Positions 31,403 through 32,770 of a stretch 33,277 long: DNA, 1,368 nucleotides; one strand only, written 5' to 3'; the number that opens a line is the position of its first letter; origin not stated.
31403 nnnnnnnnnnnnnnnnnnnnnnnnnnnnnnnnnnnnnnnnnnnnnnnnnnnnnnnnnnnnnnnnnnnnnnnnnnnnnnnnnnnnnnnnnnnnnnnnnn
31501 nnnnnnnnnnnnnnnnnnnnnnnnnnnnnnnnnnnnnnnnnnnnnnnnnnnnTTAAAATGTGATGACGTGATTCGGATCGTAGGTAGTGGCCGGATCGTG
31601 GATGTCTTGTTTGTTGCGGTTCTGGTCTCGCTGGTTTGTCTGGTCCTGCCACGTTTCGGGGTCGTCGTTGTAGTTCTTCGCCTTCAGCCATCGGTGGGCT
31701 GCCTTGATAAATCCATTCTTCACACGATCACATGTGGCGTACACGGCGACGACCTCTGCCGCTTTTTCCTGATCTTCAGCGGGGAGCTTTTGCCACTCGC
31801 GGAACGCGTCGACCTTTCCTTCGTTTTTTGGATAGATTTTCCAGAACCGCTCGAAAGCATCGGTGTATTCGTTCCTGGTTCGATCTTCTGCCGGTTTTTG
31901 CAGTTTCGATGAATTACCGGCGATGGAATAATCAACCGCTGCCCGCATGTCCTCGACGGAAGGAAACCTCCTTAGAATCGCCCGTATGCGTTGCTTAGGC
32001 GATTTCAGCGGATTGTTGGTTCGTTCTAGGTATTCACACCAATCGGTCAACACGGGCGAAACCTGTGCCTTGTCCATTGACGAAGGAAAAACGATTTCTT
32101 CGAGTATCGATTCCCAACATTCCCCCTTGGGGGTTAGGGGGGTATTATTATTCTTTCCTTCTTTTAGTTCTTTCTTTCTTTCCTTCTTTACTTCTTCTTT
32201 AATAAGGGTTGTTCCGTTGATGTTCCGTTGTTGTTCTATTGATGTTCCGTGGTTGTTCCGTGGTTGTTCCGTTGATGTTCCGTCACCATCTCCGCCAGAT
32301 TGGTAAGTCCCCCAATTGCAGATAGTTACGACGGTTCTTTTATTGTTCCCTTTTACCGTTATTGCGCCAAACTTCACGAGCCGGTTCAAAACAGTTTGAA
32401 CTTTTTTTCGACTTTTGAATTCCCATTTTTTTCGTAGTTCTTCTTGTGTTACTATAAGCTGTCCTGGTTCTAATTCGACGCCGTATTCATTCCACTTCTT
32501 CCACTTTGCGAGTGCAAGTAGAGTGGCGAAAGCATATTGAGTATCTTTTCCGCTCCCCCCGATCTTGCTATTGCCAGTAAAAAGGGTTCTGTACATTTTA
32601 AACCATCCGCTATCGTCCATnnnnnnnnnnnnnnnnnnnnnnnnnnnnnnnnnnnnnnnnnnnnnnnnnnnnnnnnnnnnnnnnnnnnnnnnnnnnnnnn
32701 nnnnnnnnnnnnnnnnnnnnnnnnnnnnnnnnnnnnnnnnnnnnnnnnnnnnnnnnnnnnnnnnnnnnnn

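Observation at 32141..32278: Origin-like iteron array embedded in the initiator gene (ori-lambda architecture)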

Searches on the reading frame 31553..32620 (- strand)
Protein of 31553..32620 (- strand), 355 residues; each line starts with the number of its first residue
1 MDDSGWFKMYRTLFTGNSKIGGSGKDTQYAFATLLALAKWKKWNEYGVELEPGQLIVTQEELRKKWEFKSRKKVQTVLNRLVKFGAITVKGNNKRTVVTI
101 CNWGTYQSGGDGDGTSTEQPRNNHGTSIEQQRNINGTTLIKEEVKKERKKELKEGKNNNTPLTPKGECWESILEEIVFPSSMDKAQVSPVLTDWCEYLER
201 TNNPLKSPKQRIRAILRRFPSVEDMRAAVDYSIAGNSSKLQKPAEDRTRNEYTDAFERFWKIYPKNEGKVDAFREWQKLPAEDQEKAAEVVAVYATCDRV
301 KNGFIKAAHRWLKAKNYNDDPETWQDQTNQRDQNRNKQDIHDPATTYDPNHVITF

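Call 4: search_protein_families(library=pfam, proteins=[window:31553-32620:-], max_evalue=0.01)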
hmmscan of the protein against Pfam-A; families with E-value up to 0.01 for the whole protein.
window:31553-32620:- (355 aa): 0 families

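Call 5: search_protein_families(library=phrogs, proteins=[window:31553-32620:-], max_evalue=0.001)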
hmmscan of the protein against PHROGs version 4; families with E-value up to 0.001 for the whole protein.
window:31553-32620:- (355 aa): 9 families
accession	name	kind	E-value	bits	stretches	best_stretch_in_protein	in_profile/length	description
phrog_2514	-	DNA, RNA and nucleotide metabolism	5.1e-19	69.6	1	3-163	2-162/270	DnaD-like helicase loader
phrog_270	-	DNA, RNA and nucleotide metabolism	2.8e-17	64.2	1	31-337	50-266/383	replication initiation protein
phrog_27581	-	unknown function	3.8e-11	44.2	1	42-167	65-196/216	-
phrog_9327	-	DNA, RNA and nucleotide metabolism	1.6e-09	38.8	1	244-323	162-244/276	primosomal protein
phrog_7498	-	DNA, RNA and nucleotide metabolism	1.9e-08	34.8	1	1-143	2-138/296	DnaD-like helicase loader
phrog_9474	-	DNA, RNA and nucleotide metabolism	2.6e-07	31.5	1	222-336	161-264/288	replication initiation protein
phrog_35955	-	unknown function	2.3e-06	28.2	1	41-135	42-135/285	-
phrog_10293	-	unknown function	1.1e-05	26.2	1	247-329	8-92/185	-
phrog_36825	-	unknown function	3.4e-05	24.5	1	4-108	2-109/279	-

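Call 8: search_dna_similar(query=window:31553-32620:-, collection=phages, mode=protein, max_rows=25)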
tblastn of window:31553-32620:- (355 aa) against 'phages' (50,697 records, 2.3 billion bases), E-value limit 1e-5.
Records with a match: 23; places in all: 23; records where one place covers at least 80% of the query: 0.
Best place of each record, by identity: <60% 23.
By first word of the organism name: Staphylococcus 23.
By host as written in the record: Staphylococcus aureus 12; Staphylococcus aureus ATCC 29213 2; Staphylococcus aureus Sa345 2; Staphylococcus aureus IME1361 2; - 2; Staphylococcus aureus 16986 genotype ST5-MRSA-IV 1; Staphylococcus aureus IME1364 1; Staphylococcus aureus NAS_AN_141 1.
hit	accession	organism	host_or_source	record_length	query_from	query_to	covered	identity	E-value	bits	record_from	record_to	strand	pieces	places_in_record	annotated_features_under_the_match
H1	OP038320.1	Staphylococcus phage phiSa2wa-st5.6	Staphylococcus aureus 16986 genotype ...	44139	4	135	37%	33.6%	4e-7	58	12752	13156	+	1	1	DnaD domain protein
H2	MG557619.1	Staphylococcus phage HSA84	Staphylococcus aureus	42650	4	135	37%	33.3%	3e-6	55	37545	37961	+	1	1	replication initiation protein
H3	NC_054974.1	Staphylococcus phage HSA84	Staphylococcus aureus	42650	4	135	37%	33.3%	3e-6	55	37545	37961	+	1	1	DnaD-like helicase loader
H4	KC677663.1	Staphylococcus phage SA12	Staphylococcus aureus ATCC 29213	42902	4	135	37%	33.3%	3e-6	55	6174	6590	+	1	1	putative regulatory protein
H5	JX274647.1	Staphylococcus phage SP6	Staphylococcus aureus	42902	4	135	37%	33.3%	3e-6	55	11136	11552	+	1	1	putative regulatory protein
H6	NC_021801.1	Staphylococcus phage SA12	Staphylococcus aureus ATCC 29213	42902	4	135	37%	33.3%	3e-6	55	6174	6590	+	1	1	DnaD-like helicase loader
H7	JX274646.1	Staphylococcus phage SP5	Staphylococcus aureus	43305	4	135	37%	33.3%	3e-6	55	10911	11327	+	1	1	putative regulatory protein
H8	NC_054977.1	Staphylococcus phage SP5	Staphylococcus aureus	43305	4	135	37%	33.3%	3e-6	55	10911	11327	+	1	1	DnaD-like helicase loader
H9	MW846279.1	Staphylococcus phage SA3821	Staphylococcus aureus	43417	4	135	37%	33.3%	3e-6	55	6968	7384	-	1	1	DnaD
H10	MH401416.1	Staphylococcus phage SA345ruMSSAST8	Staphylococcus aureus Sa345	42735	4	135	37%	32.7%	2e-6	56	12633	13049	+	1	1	replication initiation protein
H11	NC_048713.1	Staphylococcus phage SA345ruMSSAST8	Staphylococcus aureus Sa345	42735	4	135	37%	32.7%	2e-6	56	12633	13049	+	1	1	DnaD-like helicase loader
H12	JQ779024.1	Staphylococcus phage TEM123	Staphylococcus aureus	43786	4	135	37%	32.7%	2e-6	56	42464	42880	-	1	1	phage regulatory protein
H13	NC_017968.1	Staphylococcus phage TEM123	Staphylococcus aureus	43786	4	135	37%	32.7%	2e-6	56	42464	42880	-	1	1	DnaD-like helicase loader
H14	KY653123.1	Staphylococcus phage IME1361_01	Staphylococcus aureus IME1361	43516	4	135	37%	32.7%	2e-6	56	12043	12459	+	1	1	replication initiation protein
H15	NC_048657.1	Staphylococcus phage IME1361_01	Staphylococcus aureus IME1361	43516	4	135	37%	32.7%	2e-6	56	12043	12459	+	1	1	DnaD-like helicase loader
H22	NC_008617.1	Staphylococcus phage phiNM3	-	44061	4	135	37%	32.7%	6e-6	54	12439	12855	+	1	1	DnaD-like helicase loader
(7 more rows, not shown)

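Call 10: find_homologous_proteins(query=window:31553-32620:-)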
Query window:31553-32620:- (355 aa): 2 proteins with E <= 0.001 among 1341 candidates.
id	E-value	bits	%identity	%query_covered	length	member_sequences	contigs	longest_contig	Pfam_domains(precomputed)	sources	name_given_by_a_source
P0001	7.6e-242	820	100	100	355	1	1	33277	-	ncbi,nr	ncbi:MAG: hypothetical protein GY841_02920 [FCB group bacterium]|nr:hypothetical protein [FCB group 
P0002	9.5e-8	50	34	43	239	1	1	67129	-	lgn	-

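Call 12: find_related_loci(query=window:31553-32620:-, collection=viral_contigs, flank=4000)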
Query window:31553-32620:- (355 aa) in viral_contigs; peptide patterns used: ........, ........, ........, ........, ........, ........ (x = any residue, [..] = any of these).
98 stretches matched a pattern, but none encodes a relative of the query by tblastn (E <= 1e-3).

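Call 18: search_protein_representatives(protein=window:31553-32620:-)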
Query: 355 residues. Proteins with E-value up to 0.001 (for the whole library): 4965; up to 1e-10: 117; up to 1e-30: 1. The best 150 are listed.
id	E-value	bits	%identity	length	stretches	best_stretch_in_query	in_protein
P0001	2.4e-242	819.8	100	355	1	1-355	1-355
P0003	3.2e-29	118.8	37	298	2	240-351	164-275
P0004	9.1e-19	84.4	35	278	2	6-167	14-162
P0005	4.5e-17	78.8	34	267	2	4-158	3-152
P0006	1.0e-16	77.7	36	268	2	26-150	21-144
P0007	2.2e-16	76.6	40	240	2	30-155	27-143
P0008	2.9e-16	76.2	33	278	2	5-159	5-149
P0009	4.2e-16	75.7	33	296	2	3-132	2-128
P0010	6.4e-16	75.1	35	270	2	5-151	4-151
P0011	1.1e-15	74.3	35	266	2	28-158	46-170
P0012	3.3e-15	72.7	35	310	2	4-134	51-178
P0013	5.7e-15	71.9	45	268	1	251-328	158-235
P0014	7.4e-15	71.6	30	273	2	223-328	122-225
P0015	1.0e-14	71.1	37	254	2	3-128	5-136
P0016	1.2e-14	70.8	37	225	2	240-322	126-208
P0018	2.7e-14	69.7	33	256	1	31-232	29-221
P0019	3.2e-14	69.5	40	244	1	25-176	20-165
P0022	7.6e-14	68.2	29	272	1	5-250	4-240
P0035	1.3e-12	64.2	34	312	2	29-168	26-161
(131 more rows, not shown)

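Call 22: find_encoding_contigs(protein=P0003, flank=4000, max_places=3)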
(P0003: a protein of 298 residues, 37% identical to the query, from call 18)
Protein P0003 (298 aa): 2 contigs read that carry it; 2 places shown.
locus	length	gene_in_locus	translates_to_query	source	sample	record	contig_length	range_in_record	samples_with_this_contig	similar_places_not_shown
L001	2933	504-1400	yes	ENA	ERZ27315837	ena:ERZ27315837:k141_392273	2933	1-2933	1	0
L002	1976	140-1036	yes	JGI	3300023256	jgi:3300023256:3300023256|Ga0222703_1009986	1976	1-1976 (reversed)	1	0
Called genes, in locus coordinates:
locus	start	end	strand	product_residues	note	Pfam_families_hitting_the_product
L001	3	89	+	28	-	?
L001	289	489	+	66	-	-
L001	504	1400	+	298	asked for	-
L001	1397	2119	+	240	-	PF01695:IstB_IS21, PF00308:Bac_DnaA (weak), PF13191:AAA_16 (weak)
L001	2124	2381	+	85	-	-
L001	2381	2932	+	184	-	?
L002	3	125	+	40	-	?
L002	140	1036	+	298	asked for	-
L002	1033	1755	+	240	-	PF01695:IstB_IS21, PF00308:Bac_DnaA (weak), PF13191:AAA_16 (weak)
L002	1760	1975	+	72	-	?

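Call 23: find_encoding_contigs(protein=P0002, flank=4000, max_places=3)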
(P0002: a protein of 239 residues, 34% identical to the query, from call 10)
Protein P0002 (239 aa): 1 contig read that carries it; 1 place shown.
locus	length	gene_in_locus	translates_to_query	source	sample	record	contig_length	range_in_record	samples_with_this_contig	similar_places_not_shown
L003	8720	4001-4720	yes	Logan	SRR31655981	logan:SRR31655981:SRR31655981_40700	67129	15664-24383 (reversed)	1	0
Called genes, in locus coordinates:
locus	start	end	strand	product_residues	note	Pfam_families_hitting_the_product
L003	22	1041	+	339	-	PF12705:PDDEXK_1 (weak)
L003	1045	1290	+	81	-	-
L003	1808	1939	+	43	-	-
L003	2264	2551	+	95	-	PF01726:LexA_DNA_bind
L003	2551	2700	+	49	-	-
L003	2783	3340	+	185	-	-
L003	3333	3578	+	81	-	-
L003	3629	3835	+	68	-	-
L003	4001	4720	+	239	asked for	-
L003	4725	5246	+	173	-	PF00075:RNase_H (weak), PF13456:RVT_3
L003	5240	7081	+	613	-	PF13481:AAA_25, PF03796:DnaB_C, PF06745:ATPase, PF23442:DUF7125 (faint)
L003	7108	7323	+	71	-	-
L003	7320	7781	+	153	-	-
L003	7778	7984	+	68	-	PF14354:Lar_restr_allev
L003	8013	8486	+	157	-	PF05014:Nuc_deoxyrib_tr (weak)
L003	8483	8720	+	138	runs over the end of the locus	-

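Call 28: find_related_loci(query=A2, collection=viral_contigs, flank=2500)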
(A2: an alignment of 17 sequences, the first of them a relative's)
Query A2 (260 aa) in viral_contigs; peptide patterns used: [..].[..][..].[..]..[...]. (x = any residue, [..] = any of these).
600 stretches matched a pattern (row limit reached: there are more); 539 encode a relative of the query (tblastn E <= 1e-3); the best 80 are kept; 80 distinct loci.
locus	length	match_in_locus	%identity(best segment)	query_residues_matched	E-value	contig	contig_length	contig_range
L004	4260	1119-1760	39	1-249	6e-54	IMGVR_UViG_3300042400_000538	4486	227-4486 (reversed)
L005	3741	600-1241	39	1-249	6e-54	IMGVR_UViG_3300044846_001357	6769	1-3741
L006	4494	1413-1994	41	4-225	4e-52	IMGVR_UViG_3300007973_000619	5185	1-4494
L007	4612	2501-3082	41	4-225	4e-52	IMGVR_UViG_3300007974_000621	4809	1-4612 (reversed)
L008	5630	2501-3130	38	4-248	5e-52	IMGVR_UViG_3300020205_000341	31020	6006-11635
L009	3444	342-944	39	3-228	2e-51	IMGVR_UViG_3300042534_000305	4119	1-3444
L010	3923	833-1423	37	4-228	1e-49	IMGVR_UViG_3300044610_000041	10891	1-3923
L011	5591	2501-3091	37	4-228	4e-49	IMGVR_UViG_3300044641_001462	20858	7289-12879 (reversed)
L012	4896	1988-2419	51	4-151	4e-49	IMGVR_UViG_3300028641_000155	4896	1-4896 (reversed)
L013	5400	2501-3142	40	1-238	7e-49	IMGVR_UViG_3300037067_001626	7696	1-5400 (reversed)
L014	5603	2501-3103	40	1-230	2e-48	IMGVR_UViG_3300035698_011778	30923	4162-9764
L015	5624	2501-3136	37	3-249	3e-48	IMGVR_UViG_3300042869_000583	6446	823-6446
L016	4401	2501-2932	51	4-151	6e-48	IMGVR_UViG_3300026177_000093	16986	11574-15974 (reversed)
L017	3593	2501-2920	55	1-144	1e-47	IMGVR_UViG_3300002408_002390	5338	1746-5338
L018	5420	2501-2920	55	1-144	1e-47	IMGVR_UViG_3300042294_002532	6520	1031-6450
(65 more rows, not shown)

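Call 48: search_solved_structures(query=A1, max_evalue=1)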
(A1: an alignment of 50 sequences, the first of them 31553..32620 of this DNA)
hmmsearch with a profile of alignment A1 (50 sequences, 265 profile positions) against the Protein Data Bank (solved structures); distinct sequences matched with E-value up to 1: 53.
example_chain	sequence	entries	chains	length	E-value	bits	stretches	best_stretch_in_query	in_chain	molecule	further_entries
2di3_A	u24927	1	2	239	0.0006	22.6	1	39-97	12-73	Bacterial regulatory proteins, GntR family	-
8pqm_A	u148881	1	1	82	0.0026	20.5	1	46-89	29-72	FadR family transcriptional regulator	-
1ft9_A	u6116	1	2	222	0.017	17.9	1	54-95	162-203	CARBON MONOXIDE OXIDATION SYSTEM TRANSCRIPTION REGULATOR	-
3cta_A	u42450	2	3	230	0.032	17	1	57-98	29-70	Riboflavin kinase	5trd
5dv5_A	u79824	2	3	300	0.039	16.7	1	50-90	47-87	GntR family transcriptional regulator | Fatty acid metabolism regulator protein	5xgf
8y3z_A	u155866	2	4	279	0.099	15.4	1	50-90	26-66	Fatty acid metabolism regulator protein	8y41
4p9u_E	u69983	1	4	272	0.11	15.2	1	50-90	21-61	Fatty acid metabolism regulator protein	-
4p96_A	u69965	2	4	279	0.12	15.1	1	50-90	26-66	Fatty acid metabolism regulator protein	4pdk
2p8t_A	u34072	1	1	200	0.16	14.7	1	57-91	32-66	Hypothetical protein PH0730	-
2b0l_A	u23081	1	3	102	0.16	14.7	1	59-100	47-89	GTP-sensing transcriptional pleiotropic repressor codY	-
4p9f_A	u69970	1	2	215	0.21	14.3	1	49-95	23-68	HTH-type transcriptional regulator mcbR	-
1hw1_A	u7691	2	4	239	0.22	14.2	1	49-90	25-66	FATTY ACID METABOLISM REGULATOR PROTEIN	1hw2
1e2x_A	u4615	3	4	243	0.23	14.2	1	49-90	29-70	FATTY ACID METABOLISM REGULATOR PROTEIN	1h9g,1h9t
5yhx_A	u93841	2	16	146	0.27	13.9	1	55-94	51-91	Zinc transport transcriptional regulator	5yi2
5yhy_A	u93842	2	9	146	0.27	13.9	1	55-94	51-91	Zinc transport transcriptional regulator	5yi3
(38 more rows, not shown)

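Call 49: search_protein_families(library=pfam, alignment_id=A1, max_evalue=0.01)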
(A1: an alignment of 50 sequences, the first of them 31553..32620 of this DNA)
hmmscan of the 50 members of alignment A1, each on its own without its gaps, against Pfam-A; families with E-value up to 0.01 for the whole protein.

A. member 1, window:31553-32620:- (355 aa): 0 families

B. families by the number of members that match (of 50 scanned): 29 families (the first 25 are shown)
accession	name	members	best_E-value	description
PF13730.12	HTH_36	9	9.3e-05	Helix-turn-helix domain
PF21715.3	CggR_N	7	4.2e-05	CggR N-terminal DNA binding domain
PF13545.12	HTH_Crp_2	6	7.4e-07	Crp-like helix-turn-helix domain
PF13412.12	HTH_24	6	0.00035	Winged helix-turn-helix DNA-binding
PF09681.16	Phage_rep_org_N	4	6.5e-06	N-terminal phage replisome organiser (Phage_rep_org_N)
PF00392.27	GntR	4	0.0026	Bacterial regulatory proteins, gntR family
PF07848.18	PaaX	3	0.0002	PaaX-like protein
PF12802.13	MarR_2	3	0.0011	MarR family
PF22167.2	PH0730-like_N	3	0.0017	PH0730-like, N-terminal domain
PF09339.16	HTH_IclR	2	0.0004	IclR helix-turn-helix domain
PF01978.25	TrmB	2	0.00098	Sugar-specific transcriptional regulator TrmB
PF08279.18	HTH_11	2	0.0017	HTH domain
PF25200.1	DUF7833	1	0.00015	Family of unknown function (DUF7833)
PF24034.1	DUF7343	1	0.00031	Domain of unknown function (DUF7343)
PF17782.7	DprA_WH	1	0.0018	DprA winged helix domain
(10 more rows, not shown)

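Call 51: search_protein_families(library=pfam, proteins=[P0003, P0002], max_evalue=0.01)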
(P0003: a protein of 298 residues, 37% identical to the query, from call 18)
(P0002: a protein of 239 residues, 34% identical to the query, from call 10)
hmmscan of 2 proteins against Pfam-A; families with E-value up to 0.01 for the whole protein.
P0003 (298 aa): 0 families

P0002 (239 aa): 1 family
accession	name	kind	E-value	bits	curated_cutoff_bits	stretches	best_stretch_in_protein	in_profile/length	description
PF13730.12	HTH_36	-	0.0068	16.6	25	0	56-83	26-53/55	Helix-turn-helix domain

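Call 58: predict_structure(alignment_id=A1)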
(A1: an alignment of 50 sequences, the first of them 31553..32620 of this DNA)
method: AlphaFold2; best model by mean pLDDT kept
length: 355 residues; sequences in the alignment: 50
mean_pLDDT: 77.3   pTM: 0.44
mean pLDDT of the five models: 77.3, 77.1, 76.8, 76.7, 76.4
residues with pLDDT >= 90: 141; 70-90: 98; 50-70: 49; < 50: 67
segments of 3 or more residues with pLDDT < 50: 111-124, 135-144, 146-165, 236-248, 339-341
pLDDT, mean of each block of 10 residues (from residue 1): 68 77 90 95 96 97 97 96 95 94 80 45 53 48 46 41 53 83 86 81 70 82 85 60 46 97 96 97 98 92 92 97 75 55 56 49
secondary structure, 60 per line:
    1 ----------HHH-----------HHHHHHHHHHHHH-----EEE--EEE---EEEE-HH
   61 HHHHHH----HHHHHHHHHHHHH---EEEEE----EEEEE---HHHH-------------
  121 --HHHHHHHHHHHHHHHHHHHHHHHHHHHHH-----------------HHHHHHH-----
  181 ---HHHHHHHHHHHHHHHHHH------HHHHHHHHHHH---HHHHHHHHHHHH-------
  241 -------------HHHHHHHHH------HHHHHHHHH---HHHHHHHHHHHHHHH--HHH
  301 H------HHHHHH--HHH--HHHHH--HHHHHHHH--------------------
elements in order: H25-37 E43-45 E48-50 E54-57 H59-66 H71-83 E87-91 E96-100 H104-107 H123-151 H169-175 H184-201 H208-218 H222-233 H254-262 H269-277 H281-295 H298-301 H308-313 H321-325 H328-335

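Call 61: fold_search(model_id=the predicted structure, library=pdb)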
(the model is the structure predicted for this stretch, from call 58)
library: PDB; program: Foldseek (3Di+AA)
matches with E <= 10: 805; with E <= 0.001: 0
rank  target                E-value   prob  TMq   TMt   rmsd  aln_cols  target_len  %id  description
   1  4pt7_B                1.6e-02  1.00  0.21  0.51  10.9       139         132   18  Structure of initiator (released 2014-06-25)
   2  4pql_B                2.1e-02  1.00  0.21  0.52   4.7       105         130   19  N-Terminal domain of DNA binding protein (released 2014-06-11)
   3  4pql_A                3.0e-02  1.00  0.21  0.50  10.9       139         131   18  N-Terminal domain of DNA binding protein (released 2014-06-11)
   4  3m8e_B                3.1e-02  0.99  0.17  0.50   9.2       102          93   14  Protein structure of Type III plasmid segregation TubR (released 2010-07-07)
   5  5kbj_A                4.3e-02  1.00  0.21  0.51  10.9       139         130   19  Structure of Rep-DNA complex (released 2016-06-29)
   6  2d1h_B                9.3e-02  1.00  0.18  0.60   3.0        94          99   15  Crystal structure of ST1889 protein from thermoacidophilic archaeon Sulfolobus tokodaii (released 2006-09-05)
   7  3m8f_B                9.8e-02  0.97  0.17  0.49   8.7       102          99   14  Protein structure of type III plasmid segregation TubR mutant (released 2010-07-07)
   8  3m8e_A                1.0e-01  0.96  0.17  0.48   9.7       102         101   16  Protein structure of Type III plasmid segregation TubR (released 2010-07-07)
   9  3m8f_A                1.3e-01  0.94  0.17  0.49   8.1       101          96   14  Protein structure of type III plasmid segregation TubR mutant (released 2010-07-07)
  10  4b8x_A                1.5e-01  0.95  0.16  0.36   7.1        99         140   15  Near atomic resolution crystal structure of Sco5413, a MarR family transcriptional regulator from Streptomyces coelico (released 2012-10-17)
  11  1ft9_A                1.6e-01  1.00  0.18  0.29   5.1        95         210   20  STRUCTURE OF THE REDUCED (FEII) CO-SENSING PROTEIN FROM R. RUBRUM (released 2000-10-09)
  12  1p6r_MODEL_1_A        1.6e-01  0.97  0.12  0.44   2.4        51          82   27  Solution structure of the DNA binding domain of the repressor BlaI. (released 2003-12-09)
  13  5loe_B                1.7e-01  0.87  0.13  0.18  12.2        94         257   13  Structure of full length Cody from Bacillus subtilis in complex with Ile (released 2017-01-11)
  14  4g6q_A                1.7e-01  0.41  0.12  0.23  21.4       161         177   15  The crystal structure of a functionally unknown protein Kfla_6221 from Kribbella flavida DSM 17836 (released 2012-09-19)
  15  3cta                  2.2e-01  1.00  0.18  0.33   2.4        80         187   15  Crystal structure of riboflavin kinase from Thermoplasma acidophilum (released 2008-04-29)
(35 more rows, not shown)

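Call 69: find_encoding_contigs(protein=P0018, flank=2500, max_places=1)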
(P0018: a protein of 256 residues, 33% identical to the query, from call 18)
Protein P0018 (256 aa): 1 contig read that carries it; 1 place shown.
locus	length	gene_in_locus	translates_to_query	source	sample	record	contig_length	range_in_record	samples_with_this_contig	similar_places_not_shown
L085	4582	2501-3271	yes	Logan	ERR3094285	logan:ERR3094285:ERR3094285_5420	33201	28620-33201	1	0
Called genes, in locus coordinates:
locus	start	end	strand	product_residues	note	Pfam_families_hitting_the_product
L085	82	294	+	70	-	PF01844:HNH (weak)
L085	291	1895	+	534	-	PF04851:ResIII (faint)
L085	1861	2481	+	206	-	-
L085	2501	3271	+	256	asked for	-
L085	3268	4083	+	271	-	-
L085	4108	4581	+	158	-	?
